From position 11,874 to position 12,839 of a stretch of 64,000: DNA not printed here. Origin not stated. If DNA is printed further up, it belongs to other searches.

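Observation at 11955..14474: NrtR-like Nudix regulator plus perfect 17-bp palindromic operator, nadA and a hydrolase inserted into the conserved aspS-yebC junction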

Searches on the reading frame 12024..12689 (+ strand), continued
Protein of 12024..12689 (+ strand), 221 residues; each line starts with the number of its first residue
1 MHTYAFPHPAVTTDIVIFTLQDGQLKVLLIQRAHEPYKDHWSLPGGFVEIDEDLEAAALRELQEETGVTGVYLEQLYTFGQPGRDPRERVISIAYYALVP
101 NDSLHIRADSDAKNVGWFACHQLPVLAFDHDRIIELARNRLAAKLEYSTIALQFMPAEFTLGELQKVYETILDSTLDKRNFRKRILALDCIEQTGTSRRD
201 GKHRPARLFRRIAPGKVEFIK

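Call 26: search_solved_structures(query=window:12024-12689:+, max_evalue=1e-30, show_alignments=2)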
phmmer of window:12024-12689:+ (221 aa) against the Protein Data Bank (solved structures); distinct sequences matched with E-value up to 1e-30: 3.
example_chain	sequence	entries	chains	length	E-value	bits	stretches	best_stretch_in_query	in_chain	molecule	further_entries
5bs6_A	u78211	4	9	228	5.4e-45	156.8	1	11-210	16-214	transcriptional regulator AraR | transcriptional factor AraR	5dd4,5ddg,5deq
3gz5_A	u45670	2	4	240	7.3e-39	136.7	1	5-209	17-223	MutT/nudix family protein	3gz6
2fml_A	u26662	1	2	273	5.3e-33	117.6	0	6-122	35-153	MutT/nudix family protein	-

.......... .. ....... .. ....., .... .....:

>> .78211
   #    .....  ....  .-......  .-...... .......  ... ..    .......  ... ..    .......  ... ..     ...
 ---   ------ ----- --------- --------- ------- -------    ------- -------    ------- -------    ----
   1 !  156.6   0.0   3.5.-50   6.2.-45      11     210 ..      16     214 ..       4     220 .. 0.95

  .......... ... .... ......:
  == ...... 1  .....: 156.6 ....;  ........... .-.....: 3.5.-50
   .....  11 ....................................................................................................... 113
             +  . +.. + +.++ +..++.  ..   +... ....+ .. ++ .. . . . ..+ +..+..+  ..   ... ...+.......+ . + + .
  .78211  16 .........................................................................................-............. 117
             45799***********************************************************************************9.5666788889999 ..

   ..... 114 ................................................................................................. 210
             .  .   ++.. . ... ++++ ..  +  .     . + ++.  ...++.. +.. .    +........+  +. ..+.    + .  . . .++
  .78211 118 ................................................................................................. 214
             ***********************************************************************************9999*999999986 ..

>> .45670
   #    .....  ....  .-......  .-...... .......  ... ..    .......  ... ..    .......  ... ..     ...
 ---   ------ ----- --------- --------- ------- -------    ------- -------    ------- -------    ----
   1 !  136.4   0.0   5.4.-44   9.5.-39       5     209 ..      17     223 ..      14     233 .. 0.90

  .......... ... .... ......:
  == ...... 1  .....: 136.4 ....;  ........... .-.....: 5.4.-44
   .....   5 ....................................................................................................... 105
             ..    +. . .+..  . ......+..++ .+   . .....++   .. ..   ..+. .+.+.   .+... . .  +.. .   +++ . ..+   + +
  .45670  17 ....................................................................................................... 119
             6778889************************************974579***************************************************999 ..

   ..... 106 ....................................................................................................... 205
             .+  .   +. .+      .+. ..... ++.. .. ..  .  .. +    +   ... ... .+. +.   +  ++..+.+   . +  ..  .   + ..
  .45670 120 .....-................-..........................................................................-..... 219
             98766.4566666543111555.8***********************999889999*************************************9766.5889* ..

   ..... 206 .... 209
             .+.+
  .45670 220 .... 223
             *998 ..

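Call 39: predict_structure(alignment_id=A1)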
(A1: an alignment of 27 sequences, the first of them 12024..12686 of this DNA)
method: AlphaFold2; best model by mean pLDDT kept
length: 221 residues; sequences in the alignment: 27
mean_pLDDT: 85.1   pTM: 0.82
mean pLDDT of the five models: 85.1, 79.3, 77.4, 75.2, 73.6
residues with pLDDT >= 90: 131; 70-90: 60; 50-70: 12; < 50: 18
segments of 3 or more residues with pLDDT < 50: 1-7, 82-84, 86-89, 218-221
pLDDT, mean of each block of 10 residues (from residue 1): 46 93 96 90 90 91 91 78 51 89 84 94 91 93 89 93 95 94 90 90 87 60 38
secondary structure, 60 per line:
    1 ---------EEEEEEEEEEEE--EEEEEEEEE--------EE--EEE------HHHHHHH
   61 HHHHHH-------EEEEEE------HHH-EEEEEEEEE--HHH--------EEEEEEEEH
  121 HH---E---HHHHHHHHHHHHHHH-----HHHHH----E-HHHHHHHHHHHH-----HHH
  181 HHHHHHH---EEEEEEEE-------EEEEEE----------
elements in order: E10-21 E24-32 E45-47 H54-66 E74-79 E90-98 E112-119 H130-144 H150-154 H161-172 H178-187 E191-198 E206-211

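Call 42: fold_search(model_id=the predicted structure, library=pdb)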
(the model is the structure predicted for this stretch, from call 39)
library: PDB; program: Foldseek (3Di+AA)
matches with E <= 10: 994; with E <= 0.001: 618
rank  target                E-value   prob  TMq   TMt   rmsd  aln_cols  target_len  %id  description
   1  5bs6_B                2.6e-21  1.00  0.74  0.73   4.0       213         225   38  Apo structure of transcriptional factor AraR from Bacteroides thetaiotaomicron VPI (released 2015-06-17)
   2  5bs6_A                6.6e-21  1.00  0.73  0.72   4.4       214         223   38  Apo structure of transcriptional factor AraR from Bacteroides thetaiotaomicron VPI (released 2015-06-17)
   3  5bs6_D                7.5e-21  1.00  0.72  0.70   4.6       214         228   38  Apo structure of transcriptional factor AraR from Bacteroides thetaiotaomicron VPI (released 2015-06-17)
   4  5dd4                  9.0e-21  1.00  0.73  0.73   4.6       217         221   38  Apo structure of transcriptional factor AraR from Bacteroides thetaiotaomicron VPI (released 2015-09-09)
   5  5bs6_C                9.5e-21  1.00  0.74  0.73   3.9       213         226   38  Apo structure of transcriptional factor AraR from Bacteroides thetaiotaomicron VPI (released 2015-06-17)
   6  5deq_A                2.1e-20  1.00  0.77  0.80   4.5       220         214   38  Crystal structure of transcriptional factor AraR from Bacteroides thetaiotaomicron VPI in complex with L-arabinose (released 2015-10-21)
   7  3gz6_A                6.0e-19  1.00  0.73  0.73   3.7       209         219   40  Crystal structure of Shewanella oneidensis NrtR complexed with a 27mer DNA (released 2009-06-09)
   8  2fml_A                1.5e-17  1.00  0.76  0.66   4.2       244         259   32  Crystal structure of MutT/nudix family protein from Enterococcus faecalis (released 2006-02-21)
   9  3gz5_A                1.8e-17  1.00  0.72  0.74   3.7       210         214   40  Crystal structure of Shewanella oneidensis NrtR (released 2009-06-09)
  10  3gz5_B                1.9e-17  1.00  0.73  0.74   3.6       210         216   40  Crystal structure of Shewanella oneidensis NrtR (released 2009-06-09)
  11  2fml_B                7.1e-15  1.00  0.62  0.54   6.9       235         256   31  Crystal structure of MutT/nudix family protein from Enterococcus faecalis (released 2006-02-21)
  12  3gz8_A                6.4e-14  1.00  0.56  0.79   2.1       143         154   42  Cocrystal structure of NUDIX domain of Shewanella oneidensis NrtR complexed with ADP ribose (released 2009-06-09)
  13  3gz8_C                1.3e-13  1.00  0.56  0.78   2.1       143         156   42  Cocrystal structure of NUDIX domain of Shewanella oneidensis NrtR complexed with ADP ribose (released 2009-06-09)
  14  7q92_A                4.0e-13  1.00  0.67  0.53   6.1       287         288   22  Crystal Structure of Agrobacterium tumefaciens NADQ, ATP complex. (released 2022-11-09)
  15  7q92_C                5.1e-13  1.00  0.70  0.54   5.1       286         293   21  Crystal Structure of Agrobacterium tumefaciens NADQ, ATP complex. (released 2022-11-09)
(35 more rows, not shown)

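Call 45: search_protein_families(library=pfam, proteins=[L018:5903-7537:+, L023:6231-7958:+, L014:5895-7139:+, L019:5942-7168:+, L011:6811-7743:+, L013:6520-8595:+, L017:6608-8458:+, L003:5798-6787:-], max_evalue=0.00001)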
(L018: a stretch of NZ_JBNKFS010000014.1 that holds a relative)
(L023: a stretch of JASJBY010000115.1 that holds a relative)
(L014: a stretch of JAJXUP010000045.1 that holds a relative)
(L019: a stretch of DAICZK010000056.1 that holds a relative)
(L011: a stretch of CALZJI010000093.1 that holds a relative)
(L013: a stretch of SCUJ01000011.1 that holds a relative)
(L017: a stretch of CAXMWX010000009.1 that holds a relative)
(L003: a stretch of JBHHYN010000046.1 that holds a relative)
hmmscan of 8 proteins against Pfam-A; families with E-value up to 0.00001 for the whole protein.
L018:5903-7537:+ (544 aa): 5 families
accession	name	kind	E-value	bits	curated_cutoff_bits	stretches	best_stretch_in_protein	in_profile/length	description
PF00015.26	MCPsignal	-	8e-47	159.7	34.6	1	328-510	3-171/172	Methyl-accepting chemotaxis protein (MCP) signalling domain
PF08269.17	dCache_2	-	6e-43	147.5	26.5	1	32-185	34-189/298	Cache domain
PF17200.10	sCache_2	-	8.6e-43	146.4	25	1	41-189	3-152/155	Single Cache domain 2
PF00672.30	HAMP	-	8.5e-12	45.7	25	1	211-261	2-50/53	HAMP domain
PF17201.10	Cache_3-Cache_2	-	4.1e-10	39.9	27.7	1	108-187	221-294/299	Cache 3/Cache 2 fusion domain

L023:6231-7958:+ (575 aa): 6 families
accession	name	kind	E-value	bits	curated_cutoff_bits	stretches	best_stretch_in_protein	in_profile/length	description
PF14791.11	DNA_pol_B_thumb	-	2e-24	85.7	25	1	256-316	1-63/63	DNA polymerase beta thumb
PF14716.13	HHH_8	-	7.4e-24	84.4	30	1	4-78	2-72/73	Helix-hairpin-helix domain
PF14520.12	HHH_5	-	3.7e-15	56.6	27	1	94-149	2-55/57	Helix-hairpin-helix domain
PF02811.25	PHP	-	6.5e-12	46.5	26.4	1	341-481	1-132/164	PHP domain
PF00633.29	HHH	-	6.5e-08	32.5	24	0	88-107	5-24/30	Helix-hairpin-helix motif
PF14792.12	DNA_pol_B_palm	-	3.6e-07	30.8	25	1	158-228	1-69/113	DNA polymerase beta palm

L014:5895-7139:+ (415 aa): 2 families
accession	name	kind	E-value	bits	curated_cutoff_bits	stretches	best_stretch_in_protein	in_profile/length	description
PF00795.27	CN_hydrolase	-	1.4e-32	113.5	23.2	1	151-396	2-254/256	Carbon-nitrogen hydrolase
PF20154.4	LNT_N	-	1.5e-26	94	27.1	1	1-113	47-158/159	Apolipoprotein N-acyltransferase N-terminal domain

L019:5942-7168:+ (408 aa): 2 families
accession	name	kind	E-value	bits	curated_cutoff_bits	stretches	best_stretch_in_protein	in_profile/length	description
PF00795.27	CN_hydrolase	-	8.1e-33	114.3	23.2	1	131-369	2-246/256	Carbon-nitrogen hydrolase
PF20154.4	LNT_N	-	3.6e-20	73.2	27.1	1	1-93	67-158/159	Apolipoprotein N-acyltransferase N-terminal domain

L011:6811-7743:+ (310 aa): 1 family
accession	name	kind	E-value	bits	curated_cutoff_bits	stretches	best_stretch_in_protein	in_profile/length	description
PF00248.27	Aldo_ket_red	-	1.9e-29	103.1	24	1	52-296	2-280/291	Aldo/keto reductase family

L013:6520-8595:+ (691 aa): 2 families
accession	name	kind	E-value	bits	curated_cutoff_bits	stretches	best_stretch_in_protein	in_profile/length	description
PF02384.22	N6_Mtase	-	1.8e-52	179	20.4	1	184-495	4-277/311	N-6 DNA Methylase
PF12161.14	HsdM_N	-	9.7e-26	91.4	24.5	1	38-171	3-135/135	HsdM N-terminal domain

L017:6608-8458:+ (616 aa): 8 families
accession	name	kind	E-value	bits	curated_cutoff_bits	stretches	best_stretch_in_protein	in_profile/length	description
PF13361.12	UvrD_C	-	1.1e-24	88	25.6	2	538-601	280-348/350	UvrD-like helicase C-terminal domain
PF13538.12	UvrD_C_2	-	1.4e-10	41.3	27.4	1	547-598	2-51/52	UvrD-like helicase C-terminal domain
PF00580.27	UvrD-helicase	-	3e-10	40.7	23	1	248-342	9-108/271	UvrD/REP helicase N-terminal domain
PF08378.17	NERD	-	8.1e-10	39.6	22.1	1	20-113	4-95/111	Nuclease-related domain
PF13245.12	AAA_19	-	2.1e-09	38.1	25.1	1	252-401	10-131/134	AAA domain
PF13087.12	AAA_12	-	1.5e-08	34.8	27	1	479-599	87-191/195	AAA domain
PF01443.25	Viral_helicase1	-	3.4e-07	30.8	21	0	533-598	165-226/228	Viral superfamily 1 RNA helicase core domain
PF04851.21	ResIII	-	2.5e-06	27.9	22.5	1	252-384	22-151/164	Type III restriction enzyme, res subunit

L003:5798-6787:- (329 aa): 2 families
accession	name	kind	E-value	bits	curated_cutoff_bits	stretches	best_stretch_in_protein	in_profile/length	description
PF04055.27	Radical_SAM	-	3.3e-21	76.6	29.5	1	26-175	5-165/166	Radical SAM superfamily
PF13186.11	SPASM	-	2.3e-06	28.2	21.5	1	246-300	1-64/67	Iron-sulfur cluster-binding domain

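Call 60: search_protein_families(library=pfam, proteins=[L049:2532-3998:+, L049:4686-5735:+, L049:5743-6678:+, L037:2435-3907:+, L037:4692-5348:+, L076:2422-3897:+, L076:4697-5530:+, L063:2552-3115:+, L063:3129-3995:+, L033:2000-3991:+], max_evalue=1e-8)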
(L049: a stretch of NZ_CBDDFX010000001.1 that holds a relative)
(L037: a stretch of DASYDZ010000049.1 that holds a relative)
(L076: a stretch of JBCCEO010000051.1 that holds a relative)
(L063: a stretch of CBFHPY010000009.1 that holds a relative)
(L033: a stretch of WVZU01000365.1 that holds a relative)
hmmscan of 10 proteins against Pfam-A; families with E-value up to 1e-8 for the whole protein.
L049:2532-3998:+ (488 aa): 2 families
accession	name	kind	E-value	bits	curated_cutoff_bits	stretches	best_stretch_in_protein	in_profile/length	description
PF17767.7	NAPRTase_N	-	2.8e-36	125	32.6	1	7-137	1-125/125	Nicotinate phosphoribosyltransferase (NAPRTase) N-terminal domain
PF17956.6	NAPRTase_C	-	3.6e-15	56.8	23.3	1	368-470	6-105/111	Nicotinate phosphoribosyltransferase C-terminal domain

L049:4686-5735:+ (349 aa): 1 family
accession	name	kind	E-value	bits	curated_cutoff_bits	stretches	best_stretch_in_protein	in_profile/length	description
PF03747.19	ADP_ribosyl_GH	-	2e-58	198.8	26.2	1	9-284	1-287/287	ADP-ribosylglycohydrolase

L049:5743-6678:+ (311 aa): 1 family
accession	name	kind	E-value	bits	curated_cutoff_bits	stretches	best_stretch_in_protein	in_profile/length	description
PF06626.17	DUF1152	-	4.6e-18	65.9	27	1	17-288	1-274/295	Protein of unknown function (DUF1152)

L037:2435-3907:+ (490 aa): 2 families
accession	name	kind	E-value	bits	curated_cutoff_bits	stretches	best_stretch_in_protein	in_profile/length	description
PF17767.7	NAPRTase_N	-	1e-38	132.9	32.6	1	14-144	1-125/125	Nicotinate phosphoribosyltransferase (NAPRTase) N-terminal domain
PF17956.6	NAPRTase_C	-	4e-19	69.6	23.3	1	375-478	6-111/111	Nicotinate phosphoribosyltransferase C-terminal domain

L037:4692-5348:+ (218 aa): 1 family
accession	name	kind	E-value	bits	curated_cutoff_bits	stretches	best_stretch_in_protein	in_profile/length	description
PF00857.26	Isochorismatase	-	3.8e-23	82.9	27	1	3-200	2-173/175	Isochorismatase domain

L076:2422-3897:+ (491 aa): 2 families
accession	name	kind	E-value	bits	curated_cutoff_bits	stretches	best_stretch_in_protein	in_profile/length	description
PF17767.7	NAPRTase_N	-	2.1e-34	119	32.6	1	14-144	1-125/125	Nicotinate phosphoribosyltransferase (NAPRTase) N-terminal domain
PF17956.6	NAPRTase_C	-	3.4e-17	63.4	23.3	1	375-478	6-111/111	Nicotinate phosphoribosyltransferase C-terminal domain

L076:4697-5530:+ (277 aa): 1 family
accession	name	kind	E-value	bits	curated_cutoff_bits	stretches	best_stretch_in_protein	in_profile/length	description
PF10021.15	PARG_cat_microb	-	3.6e-49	167.3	23.5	1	13-160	1-146/146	Microbial-type PARG, catalytic domain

L063:2552-3115:+ (187 aa): 1 family
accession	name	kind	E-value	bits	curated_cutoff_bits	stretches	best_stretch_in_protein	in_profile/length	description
PF08719.17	NADAR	-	5.8e-56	189.7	35.1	1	28-186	2-163/163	NADAR domain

L063:3129-3995:+ (288 aa): 1 family
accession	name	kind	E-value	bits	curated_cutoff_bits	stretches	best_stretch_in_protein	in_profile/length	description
PF10021.15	PARG_cat_microb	-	1.3e-47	162.2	23.5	1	10-162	1-146/146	Microbial-type PARG, catalytic domain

L033:2000-3991:+ (663 aa): 2 families
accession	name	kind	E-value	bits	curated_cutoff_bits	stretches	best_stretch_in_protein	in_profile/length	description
PF02540.23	NAD_synthase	-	5.3e-33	114.6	21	1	325-607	6-233/242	NAD synthase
PF00795.27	CN_hydrolase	-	1.1e-20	74.5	23.2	1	5-250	1-238/256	Carbon-nitrogen hydrolase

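Call 64: find_encoding_contigs(protein=P0006, flank=1500, max_places=1)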
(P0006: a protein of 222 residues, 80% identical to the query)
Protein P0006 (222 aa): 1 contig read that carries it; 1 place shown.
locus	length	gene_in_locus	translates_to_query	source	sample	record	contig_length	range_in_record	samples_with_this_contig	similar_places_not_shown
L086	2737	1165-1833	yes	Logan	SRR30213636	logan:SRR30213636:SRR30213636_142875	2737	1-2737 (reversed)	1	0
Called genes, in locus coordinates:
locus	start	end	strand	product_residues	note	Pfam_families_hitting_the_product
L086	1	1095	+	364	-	?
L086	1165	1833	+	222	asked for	PF00293:NUDIX, PF19368:WHD_AraR, PF21906:WHD_NrtR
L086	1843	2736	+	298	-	?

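Call 65: find_encoding_contigs(protein=P0007, flank=1500, max_places=1)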
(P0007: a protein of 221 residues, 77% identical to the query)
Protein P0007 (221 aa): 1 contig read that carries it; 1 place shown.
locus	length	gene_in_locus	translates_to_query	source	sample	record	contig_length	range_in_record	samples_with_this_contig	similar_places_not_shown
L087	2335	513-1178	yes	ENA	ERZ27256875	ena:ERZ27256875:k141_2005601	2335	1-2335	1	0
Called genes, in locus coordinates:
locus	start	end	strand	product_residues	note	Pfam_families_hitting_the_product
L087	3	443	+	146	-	?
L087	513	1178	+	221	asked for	PF00293:NUDIX, PF19368:WHD_AraR, PF21906:WHD_NrtR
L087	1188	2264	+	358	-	PF02445:NadA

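Call 66: find_encoding_contigs(protein=P0002, flank=1500, max_places=1)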
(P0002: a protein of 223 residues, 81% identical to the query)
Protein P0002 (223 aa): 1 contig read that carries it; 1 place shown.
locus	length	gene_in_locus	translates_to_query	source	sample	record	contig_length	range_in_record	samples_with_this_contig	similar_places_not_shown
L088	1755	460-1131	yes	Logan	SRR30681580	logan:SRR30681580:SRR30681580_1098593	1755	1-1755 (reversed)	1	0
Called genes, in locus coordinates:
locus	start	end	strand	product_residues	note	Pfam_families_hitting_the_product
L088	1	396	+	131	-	?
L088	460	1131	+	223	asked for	PF00293:NUDIX, PF19368:WHD_AraR, PF21906:WHD_NrtR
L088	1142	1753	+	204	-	?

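Call 67: find_encoding_contigs(protein=P0005, flank=1500, max_places=1)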
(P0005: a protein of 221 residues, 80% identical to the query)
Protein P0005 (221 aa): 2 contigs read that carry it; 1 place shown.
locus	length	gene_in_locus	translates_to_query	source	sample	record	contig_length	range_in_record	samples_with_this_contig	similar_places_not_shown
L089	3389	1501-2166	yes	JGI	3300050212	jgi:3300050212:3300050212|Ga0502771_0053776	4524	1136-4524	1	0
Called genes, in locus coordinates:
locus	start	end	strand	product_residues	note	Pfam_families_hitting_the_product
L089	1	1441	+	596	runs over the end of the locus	PF01336:tRNA_anti-codon, PF00152:tRNA-synt_2, PF02938:GAD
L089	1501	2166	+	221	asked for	PF00293:NUDIX, PF19368:WHD_AraR, PF21906:WHD_NrtR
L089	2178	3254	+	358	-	PF02445:NadA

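Call 68: find_encoding_contigs(protein=P0015, flank=1500, max_places=1)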
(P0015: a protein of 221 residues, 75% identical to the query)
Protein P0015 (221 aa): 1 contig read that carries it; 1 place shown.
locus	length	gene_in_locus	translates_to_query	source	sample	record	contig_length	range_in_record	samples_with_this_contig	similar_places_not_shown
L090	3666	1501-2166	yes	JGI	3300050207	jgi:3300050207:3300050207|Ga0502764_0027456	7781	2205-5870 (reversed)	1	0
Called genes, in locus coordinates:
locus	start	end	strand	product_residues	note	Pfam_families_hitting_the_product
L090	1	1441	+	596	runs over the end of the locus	PF01336:tRNA_anti-codon, PF00152:tRNA-synt_2, PF02938:GAD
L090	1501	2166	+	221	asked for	PF00293:NUDIX, PF19368:WHD_AraR, PF21906:WHD_NrtR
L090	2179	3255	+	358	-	PF02445:NadA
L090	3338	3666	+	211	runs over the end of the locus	PF05057:DUF676 (faint), PF12697:Abhydrolase_6 (weak), PF24096:DUF7379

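Call 69: find_encoding_contigs(protein=P0012, flank=1500, max_places=1)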
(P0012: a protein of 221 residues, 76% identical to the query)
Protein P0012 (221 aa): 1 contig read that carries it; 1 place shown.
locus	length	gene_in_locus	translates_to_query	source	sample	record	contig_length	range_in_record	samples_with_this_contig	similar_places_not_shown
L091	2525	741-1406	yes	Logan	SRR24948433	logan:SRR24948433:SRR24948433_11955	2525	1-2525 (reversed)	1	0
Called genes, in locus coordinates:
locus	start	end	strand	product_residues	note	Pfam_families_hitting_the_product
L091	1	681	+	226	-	?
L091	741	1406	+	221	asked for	PF00293:NUDIX, PF19368:WHD_AraR, PF21906:WHD_NrtR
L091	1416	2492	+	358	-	PF02445:NadA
